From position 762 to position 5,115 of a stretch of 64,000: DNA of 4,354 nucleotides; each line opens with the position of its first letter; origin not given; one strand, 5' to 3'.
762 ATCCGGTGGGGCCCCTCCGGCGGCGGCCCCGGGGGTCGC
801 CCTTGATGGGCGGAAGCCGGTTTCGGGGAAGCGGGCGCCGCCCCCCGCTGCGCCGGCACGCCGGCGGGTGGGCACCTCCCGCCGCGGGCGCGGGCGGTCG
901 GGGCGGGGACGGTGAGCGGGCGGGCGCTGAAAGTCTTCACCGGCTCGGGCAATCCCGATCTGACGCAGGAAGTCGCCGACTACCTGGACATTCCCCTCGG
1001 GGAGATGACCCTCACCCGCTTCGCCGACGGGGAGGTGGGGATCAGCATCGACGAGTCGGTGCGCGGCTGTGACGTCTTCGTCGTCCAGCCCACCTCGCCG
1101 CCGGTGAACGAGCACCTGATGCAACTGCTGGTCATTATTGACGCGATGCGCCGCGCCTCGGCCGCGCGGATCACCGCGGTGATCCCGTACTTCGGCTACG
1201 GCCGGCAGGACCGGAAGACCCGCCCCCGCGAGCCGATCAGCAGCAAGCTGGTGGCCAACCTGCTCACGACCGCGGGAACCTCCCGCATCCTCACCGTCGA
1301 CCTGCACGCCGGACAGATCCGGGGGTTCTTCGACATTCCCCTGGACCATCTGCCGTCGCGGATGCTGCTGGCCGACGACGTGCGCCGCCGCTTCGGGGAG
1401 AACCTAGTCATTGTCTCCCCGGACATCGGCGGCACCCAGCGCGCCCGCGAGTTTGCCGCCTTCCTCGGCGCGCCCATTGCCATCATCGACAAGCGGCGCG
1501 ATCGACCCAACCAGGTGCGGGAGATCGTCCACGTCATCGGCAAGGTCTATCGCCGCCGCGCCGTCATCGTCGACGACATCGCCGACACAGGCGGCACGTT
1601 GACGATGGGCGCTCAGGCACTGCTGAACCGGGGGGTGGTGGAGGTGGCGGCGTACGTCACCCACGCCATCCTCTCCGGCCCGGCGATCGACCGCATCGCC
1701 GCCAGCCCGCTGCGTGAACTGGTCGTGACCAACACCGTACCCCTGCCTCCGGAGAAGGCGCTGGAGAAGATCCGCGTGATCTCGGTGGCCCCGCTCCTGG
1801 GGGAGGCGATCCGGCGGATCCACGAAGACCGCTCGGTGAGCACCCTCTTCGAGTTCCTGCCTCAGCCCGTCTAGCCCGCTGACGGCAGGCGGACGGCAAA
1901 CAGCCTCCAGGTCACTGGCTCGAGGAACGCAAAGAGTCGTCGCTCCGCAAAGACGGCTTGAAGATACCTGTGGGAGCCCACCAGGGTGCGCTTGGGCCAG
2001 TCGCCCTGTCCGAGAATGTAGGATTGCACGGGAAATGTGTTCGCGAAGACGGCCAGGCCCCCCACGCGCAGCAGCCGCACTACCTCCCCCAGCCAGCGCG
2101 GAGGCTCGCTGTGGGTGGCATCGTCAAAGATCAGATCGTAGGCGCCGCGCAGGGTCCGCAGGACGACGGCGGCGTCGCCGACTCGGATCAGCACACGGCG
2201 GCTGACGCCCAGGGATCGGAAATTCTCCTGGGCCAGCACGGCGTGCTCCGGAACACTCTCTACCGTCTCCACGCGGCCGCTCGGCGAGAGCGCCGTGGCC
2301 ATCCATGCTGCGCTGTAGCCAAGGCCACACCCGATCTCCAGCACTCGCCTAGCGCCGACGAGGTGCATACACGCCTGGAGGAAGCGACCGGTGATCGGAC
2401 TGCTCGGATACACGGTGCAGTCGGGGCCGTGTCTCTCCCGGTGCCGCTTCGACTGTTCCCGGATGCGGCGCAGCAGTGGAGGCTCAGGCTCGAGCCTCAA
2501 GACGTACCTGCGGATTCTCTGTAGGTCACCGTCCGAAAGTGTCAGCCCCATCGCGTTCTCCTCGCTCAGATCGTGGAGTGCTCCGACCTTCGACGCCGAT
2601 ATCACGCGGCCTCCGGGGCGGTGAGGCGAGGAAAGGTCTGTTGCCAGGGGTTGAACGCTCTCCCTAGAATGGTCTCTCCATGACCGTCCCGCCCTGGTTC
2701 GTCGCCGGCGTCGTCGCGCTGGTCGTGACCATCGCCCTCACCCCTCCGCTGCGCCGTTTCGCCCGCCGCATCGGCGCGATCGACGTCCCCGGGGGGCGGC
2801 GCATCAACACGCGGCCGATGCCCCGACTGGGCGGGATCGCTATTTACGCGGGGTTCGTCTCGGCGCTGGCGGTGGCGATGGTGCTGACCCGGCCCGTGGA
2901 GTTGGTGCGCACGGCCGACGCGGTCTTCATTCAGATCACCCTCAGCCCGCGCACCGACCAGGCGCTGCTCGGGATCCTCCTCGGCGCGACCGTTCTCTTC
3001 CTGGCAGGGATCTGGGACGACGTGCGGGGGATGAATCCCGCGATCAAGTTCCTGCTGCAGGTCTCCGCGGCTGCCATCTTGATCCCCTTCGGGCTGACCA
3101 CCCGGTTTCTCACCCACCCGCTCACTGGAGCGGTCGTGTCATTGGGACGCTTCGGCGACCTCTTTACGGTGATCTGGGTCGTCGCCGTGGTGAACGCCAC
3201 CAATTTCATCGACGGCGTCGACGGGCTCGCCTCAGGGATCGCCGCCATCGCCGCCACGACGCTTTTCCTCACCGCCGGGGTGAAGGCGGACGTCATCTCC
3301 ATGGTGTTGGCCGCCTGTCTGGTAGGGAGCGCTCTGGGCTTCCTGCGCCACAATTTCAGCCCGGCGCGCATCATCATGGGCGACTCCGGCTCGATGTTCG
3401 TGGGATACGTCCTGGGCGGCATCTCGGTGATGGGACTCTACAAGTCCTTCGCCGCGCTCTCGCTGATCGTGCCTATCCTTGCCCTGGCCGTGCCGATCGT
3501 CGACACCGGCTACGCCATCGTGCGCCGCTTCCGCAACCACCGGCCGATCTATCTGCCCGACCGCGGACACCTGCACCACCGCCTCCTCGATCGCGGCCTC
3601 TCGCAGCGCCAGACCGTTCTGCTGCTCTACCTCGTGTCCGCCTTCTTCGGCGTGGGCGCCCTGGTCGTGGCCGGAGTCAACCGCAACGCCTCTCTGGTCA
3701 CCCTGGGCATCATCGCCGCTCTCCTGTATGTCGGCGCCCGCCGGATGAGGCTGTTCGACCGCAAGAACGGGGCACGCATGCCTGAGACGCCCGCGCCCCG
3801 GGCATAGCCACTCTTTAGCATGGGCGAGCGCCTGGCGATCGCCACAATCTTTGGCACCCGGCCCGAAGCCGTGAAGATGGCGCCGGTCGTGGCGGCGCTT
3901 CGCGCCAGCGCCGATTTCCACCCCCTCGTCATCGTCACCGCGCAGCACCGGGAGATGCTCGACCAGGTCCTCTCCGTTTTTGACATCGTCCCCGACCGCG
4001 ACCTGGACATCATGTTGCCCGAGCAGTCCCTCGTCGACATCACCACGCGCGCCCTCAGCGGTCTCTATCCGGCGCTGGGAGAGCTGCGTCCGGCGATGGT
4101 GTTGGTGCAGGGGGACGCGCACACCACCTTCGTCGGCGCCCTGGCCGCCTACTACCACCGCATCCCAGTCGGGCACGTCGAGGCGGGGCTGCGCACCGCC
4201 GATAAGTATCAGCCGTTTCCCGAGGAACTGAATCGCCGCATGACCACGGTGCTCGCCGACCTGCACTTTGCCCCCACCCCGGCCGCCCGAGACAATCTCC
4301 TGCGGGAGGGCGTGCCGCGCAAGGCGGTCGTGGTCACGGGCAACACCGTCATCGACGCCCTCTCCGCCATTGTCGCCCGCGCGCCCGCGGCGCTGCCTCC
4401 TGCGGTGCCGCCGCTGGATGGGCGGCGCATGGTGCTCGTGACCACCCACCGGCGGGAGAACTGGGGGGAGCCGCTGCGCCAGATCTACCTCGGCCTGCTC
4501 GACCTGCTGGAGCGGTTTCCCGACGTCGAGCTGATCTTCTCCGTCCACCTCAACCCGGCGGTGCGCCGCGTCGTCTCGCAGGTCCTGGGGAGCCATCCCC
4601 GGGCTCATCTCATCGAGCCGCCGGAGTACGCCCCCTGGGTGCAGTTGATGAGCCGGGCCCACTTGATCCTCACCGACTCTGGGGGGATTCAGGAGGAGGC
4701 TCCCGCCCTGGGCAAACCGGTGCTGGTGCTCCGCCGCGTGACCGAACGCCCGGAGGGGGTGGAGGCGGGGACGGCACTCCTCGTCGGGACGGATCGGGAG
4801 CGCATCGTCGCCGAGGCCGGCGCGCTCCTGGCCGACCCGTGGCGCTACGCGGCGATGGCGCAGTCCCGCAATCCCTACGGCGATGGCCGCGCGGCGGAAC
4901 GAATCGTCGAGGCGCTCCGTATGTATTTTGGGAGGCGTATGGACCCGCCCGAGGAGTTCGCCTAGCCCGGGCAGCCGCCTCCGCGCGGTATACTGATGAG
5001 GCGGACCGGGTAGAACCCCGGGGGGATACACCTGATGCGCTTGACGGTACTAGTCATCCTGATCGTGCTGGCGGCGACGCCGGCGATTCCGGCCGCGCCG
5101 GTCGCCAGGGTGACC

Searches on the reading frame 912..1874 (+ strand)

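Call 47: search_protein_families(library=pfam, proteins=[window:912-1874:+], max_evalue=0.01)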
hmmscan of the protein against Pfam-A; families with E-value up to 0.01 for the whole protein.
window:912-1874:+ (320 aa): 3 families
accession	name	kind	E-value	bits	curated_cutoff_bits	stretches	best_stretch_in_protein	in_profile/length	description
PF13793.12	Pribosyltran_N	-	6.1e-52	174.9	25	1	6-122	1-117/117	N-terminal domain of ribose phosphate pyrophosphokinase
PF14572.12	Pribosyl_synth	-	8.7e-24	84.9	27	1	206-313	75-183/184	Phosphoribosyl synthetase-associated domain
PF00156.33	Pribosyltran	-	3.6e-15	56.1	26.3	1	157-255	22-128/158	Phosphoribosyl transferase domain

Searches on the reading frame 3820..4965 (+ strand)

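Call 47: search_protein_families(library=pfam, proteins=[window:3820-4965:+], max_evalue=0.01)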
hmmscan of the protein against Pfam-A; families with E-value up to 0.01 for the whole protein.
window:3820-4965:+ (381 aa): 2 families
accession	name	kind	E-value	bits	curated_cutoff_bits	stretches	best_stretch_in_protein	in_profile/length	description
PF02350.25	Epimerase_2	-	7.9e-116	387.1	30.6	1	26-366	2-346/347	UDP-N-acetylglucosamine 2-epimerase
PF13579.12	Glyco_trans_4_4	-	0.00018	22.3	29.7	1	25-175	12-157/158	Glycosyl transferase 4-like domain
